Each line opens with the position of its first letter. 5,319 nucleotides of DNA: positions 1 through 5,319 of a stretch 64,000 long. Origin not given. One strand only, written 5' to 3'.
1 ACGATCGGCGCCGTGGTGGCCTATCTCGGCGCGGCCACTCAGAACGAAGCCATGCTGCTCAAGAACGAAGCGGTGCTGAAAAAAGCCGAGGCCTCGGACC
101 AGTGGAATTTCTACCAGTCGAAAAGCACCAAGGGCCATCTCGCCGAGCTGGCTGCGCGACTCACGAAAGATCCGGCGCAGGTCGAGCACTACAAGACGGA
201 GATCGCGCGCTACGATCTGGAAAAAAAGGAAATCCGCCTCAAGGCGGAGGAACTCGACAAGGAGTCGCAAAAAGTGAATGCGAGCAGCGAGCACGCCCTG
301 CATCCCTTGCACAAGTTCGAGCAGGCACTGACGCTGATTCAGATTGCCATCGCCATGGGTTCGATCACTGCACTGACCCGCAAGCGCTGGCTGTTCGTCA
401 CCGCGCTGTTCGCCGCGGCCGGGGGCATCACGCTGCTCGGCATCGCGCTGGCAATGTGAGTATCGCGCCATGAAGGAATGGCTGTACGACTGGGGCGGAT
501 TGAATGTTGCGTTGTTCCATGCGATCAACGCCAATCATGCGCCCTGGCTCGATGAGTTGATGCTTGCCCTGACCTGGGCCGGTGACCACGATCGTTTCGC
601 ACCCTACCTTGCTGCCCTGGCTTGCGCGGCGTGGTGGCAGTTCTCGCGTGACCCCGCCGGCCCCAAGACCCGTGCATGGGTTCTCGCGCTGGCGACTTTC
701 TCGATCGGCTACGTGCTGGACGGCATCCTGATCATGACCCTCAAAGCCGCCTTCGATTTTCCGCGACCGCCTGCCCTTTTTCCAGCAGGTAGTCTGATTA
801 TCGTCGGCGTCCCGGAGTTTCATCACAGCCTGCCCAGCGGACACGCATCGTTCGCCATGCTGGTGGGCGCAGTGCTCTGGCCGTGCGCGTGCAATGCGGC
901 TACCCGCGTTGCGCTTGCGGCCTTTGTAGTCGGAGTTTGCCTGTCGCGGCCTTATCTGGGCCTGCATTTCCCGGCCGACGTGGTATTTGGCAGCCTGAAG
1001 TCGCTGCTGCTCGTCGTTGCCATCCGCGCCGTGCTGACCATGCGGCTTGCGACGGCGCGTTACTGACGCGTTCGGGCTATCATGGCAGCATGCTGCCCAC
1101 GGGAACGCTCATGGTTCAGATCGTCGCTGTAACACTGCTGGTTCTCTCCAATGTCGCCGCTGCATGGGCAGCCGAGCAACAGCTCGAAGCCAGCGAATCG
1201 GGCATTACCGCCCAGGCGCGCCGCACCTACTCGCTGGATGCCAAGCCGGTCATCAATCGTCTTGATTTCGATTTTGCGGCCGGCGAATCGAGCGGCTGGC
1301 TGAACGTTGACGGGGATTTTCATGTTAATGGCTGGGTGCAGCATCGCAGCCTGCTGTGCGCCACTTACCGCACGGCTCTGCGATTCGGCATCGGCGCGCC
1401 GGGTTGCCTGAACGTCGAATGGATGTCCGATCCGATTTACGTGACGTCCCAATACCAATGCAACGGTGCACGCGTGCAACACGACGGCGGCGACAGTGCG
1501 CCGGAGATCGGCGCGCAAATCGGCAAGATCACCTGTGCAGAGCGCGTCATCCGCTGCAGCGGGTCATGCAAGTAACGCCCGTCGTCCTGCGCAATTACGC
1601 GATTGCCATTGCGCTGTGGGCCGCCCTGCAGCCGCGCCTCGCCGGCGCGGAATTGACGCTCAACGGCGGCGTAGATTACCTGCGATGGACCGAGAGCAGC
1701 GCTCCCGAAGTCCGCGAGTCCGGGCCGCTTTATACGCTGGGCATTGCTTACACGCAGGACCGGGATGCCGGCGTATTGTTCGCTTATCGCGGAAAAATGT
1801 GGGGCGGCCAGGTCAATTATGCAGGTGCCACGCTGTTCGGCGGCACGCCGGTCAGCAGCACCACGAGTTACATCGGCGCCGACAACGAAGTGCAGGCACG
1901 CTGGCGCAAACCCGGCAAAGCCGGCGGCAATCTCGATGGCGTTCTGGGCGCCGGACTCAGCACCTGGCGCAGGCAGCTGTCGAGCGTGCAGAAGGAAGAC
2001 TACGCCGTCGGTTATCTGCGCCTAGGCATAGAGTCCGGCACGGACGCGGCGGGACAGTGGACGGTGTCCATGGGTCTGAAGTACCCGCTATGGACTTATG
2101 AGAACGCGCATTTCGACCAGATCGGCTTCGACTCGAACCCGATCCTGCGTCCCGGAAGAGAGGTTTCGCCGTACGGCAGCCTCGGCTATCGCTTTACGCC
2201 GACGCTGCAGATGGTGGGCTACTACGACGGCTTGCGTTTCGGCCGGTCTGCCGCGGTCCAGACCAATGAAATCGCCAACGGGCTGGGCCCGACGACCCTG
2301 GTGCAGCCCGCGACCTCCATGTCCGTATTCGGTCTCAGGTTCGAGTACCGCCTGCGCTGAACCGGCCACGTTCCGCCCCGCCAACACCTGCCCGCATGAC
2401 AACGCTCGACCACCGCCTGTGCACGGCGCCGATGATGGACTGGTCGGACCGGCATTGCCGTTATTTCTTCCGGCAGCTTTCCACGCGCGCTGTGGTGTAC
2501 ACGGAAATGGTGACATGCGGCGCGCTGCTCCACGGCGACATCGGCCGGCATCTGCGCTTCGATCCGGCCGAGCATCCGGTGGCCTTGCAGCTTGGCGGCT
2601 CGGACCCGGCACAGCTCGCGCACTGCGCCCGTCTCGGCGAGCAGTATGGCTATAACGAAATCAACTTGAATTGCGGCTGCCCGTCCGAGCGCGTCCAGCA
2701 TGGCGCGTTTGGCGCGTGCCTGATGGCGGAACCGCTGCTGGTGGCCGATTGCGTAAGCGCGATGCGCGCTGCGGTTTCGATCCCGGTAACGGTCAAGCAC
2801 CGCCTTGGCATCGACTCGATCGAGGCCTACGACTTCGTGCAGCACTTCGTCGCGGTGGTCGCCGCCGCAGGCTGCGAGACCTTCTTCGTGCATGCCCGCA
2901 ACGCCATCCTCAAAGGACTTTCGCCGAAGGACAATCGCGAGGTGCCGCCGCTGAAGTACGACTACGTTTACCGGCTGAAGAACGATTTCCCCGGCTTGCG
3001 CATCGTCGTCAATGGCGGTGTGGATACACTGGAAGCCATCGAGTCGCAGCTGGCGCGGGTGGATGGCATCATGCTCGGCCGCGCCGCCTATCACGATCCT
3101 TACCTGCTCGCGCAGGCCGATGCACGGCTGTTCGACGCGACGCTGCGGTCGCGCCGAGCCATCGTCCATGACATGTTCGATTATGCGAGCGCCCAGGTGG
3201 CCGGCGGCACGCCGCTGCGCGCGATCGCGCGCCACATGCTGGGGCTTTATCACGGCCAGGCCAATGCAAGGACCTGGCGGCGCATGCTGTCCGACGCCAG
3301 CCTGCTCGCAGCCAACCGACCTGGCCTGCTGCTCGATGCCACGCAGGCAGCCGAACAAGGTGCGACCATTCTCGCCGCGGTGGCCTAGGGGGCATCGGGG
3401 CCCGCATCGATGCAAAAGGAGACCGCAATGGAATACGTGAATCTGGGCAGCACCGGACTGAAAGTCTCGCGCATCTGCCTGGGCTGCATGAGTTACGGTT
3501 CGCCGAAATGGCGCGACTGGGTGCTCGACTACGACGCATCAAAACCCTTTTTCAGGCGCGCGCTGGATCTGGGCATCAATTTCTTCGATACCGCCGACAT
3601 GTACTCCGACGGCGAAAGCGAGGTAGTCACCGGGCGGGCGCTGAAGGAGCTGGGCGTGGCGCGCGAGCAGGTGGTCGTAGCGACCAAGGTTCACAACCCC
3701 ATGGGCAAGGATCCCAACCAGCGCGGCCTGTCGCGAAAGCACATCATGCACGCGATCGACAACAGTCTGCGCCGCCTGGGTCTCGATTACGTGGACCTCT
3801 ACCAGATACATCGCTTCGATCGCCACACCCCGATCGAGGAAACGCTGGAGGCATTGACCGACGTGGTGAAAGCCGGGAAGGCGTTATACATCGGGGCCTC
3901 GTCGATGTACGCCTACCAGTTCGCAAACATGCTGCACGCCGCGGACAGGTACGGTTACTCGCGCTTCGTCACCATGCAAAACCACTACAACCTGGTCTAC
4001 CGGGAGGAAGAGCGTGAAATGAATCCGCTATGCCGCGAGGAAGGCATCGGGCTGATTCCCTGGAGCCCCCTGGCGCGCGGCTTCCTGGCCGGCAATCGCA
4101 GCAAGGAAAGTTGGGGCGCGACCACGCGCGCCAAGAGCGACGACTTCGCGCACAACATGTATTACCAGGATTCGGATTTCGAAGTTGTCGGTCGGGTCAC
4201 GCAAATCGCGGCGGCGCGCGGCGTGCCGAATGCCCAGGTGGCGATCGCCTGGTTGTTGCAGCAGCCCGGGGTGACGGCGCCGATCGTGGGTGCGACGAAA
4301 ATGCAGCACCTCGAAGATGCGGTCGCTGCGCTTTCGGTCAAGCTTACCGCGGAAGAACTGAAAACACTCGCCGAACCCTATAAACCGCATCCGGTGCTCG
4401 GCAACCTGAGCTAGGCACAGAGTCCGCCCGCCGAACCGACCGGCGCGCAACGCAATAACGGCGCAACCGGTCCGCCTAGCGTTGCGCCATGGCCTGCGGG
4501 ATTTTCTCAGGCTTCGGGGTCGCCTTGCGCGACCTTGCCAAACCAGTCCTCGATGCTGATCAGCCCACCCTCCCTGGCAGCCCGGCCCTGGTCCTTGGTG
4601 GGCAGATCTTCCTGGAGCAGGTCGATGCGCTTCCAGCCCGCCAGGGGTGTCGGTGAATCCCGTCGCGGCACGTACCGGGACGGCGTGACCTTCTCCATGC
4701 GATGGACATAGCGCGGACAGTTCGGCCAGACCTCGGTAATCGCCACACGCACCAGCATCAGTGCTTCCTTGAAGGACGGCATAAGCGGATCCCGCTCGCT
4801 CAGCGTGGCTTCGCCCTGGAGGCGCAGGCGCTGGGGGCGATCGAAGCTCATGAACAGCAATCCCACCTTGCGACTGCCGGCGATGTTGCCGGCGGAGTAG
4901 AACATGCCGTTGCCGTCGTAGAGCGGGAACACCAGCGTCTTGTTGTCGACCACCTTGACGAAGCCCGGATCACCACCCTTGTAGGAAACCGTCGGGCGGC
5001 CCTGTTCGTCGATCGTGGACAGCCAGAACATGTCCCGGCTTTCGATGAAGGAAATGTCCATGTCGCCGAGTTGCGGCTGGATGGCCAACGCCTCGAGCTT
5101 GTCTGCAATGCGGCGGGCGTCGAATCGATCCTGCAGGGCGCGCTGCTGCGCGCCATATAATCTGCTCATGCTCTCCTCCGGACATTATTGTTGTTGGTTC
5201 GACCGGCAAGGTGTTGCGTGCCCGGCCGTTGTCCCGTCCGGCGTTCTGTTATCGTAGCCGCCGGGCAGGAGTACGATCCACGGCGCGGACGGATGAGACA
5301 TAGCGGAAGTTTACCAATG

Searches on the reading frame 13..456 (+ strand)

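Call 28: search_protein_families(library=pfam, proteins=[window:13-456:+], max_evalue=0.00001)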
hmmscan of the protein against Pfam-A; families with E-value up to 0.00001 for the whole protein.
window:13-456:+ (148 aa): 1 family
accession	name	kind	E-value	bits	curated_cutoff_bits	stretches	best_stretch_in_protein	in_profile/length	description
PF14235.11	DUF4337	-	7e-35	121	27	1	3-145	12-160/161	Domain of unknown function (DUF4337)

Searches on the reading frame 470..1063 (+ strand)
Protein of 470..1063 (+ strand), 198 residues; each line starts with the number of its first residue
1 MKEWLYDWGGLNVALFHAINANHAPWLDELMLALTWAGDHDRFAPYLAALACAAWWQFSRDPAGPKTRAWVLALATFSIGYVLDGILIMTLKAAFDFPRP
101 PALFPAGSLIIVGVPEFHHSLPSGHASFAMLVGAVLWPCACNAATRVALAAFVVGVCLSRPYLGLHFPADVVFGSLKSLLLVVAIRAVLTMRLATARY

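Call 28: search_protein_families(library=pfam, proteins=[window:470-1063:+], max_evalue=0.00001)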
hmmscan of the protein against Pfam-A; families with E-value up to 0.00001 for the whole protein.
window:470-1063:+ (198 aa): 2 families
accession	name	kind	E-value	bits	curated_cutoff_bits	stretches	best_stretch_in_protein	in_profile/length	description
PF01569.27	PAP2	-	2.9e-15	56.6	27.2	1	77-189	5-125/130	PAP2 superfamily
PF14378.12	PAP2_3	-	6.7e-07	29.7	27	1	118-181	124-187/190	PAP2 superfamily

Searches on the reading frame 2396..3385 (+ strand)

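Call 28: search_protein_families(library=pfam, proteins=[window:2396-3385:+], max_evalue=0.00001)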
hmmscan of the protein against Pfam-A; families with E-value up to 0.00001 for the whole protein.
window:2396-3385:+ (330 aa): 1 family
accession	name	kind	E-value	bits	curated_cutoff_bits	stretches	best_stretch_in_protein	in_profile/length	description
PF01207.24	Dus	-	8.5e-81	271.9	20.4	1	11-307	3-298/311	Dihydrouridine synthase (Dus)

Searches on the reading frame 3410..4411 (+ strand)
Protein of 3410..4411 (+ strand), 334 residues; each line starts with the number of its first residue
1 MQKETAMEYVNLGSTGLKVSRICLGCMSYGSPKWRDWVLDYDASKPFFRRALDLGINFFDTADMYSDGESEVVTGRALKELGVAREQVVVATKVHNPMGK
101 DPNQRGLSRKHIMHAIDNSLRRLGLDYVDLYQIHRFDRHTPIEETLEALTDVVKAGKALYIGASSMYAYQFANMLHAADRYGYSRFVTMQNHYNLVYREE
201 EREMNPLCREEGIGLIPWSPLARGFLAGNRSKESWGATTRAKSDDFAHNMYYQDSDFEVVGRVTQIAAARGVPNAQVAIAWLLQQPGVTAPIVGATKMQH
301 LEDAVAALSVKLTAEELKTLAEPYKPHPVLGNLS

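Call 28: search_protein_families(library=pfam, proteins=[window:3410-4411:+], max_evalue=0.00001)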
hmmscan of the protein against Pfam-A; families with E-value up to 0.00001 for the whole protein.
window:3410-4411:+ (334 aa): 1 family
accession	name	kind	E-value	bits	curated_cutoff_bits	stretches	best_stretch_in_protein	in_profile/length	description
PF00248.27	Aldo_ket_red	-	8e-78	261.9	24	1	21-322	1-288/291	Aldo/keto reductase family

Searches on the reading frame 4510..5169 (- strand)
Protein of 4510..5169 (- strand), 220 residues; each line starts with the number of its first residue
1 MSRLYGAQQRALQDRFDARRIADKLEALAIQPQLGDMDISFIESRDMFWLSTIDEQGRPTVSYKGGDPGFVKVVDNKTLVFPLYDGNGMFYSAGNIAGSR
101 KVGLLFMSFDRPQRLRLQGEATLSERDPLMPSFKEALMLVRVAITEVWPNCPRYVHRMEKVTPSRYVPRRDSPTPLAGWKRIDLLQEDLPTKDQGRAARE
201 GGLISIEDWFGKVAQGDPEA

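Call 28: search_protein_families(library=pfam, proteins=[window:4510-5169:-], max_evalue=0.00001)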
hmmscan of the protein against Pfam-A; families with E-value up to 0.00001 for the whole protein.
window:4510-5169:- (220 aa): 1 family
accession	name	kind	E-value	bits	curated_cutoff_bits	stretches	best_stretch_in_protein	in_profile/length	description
PF01243.27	PNPOx_N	-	8.4e-12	46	28.1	1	41-133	8-85/120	Pyridoxamine 5'-phosphate oxidase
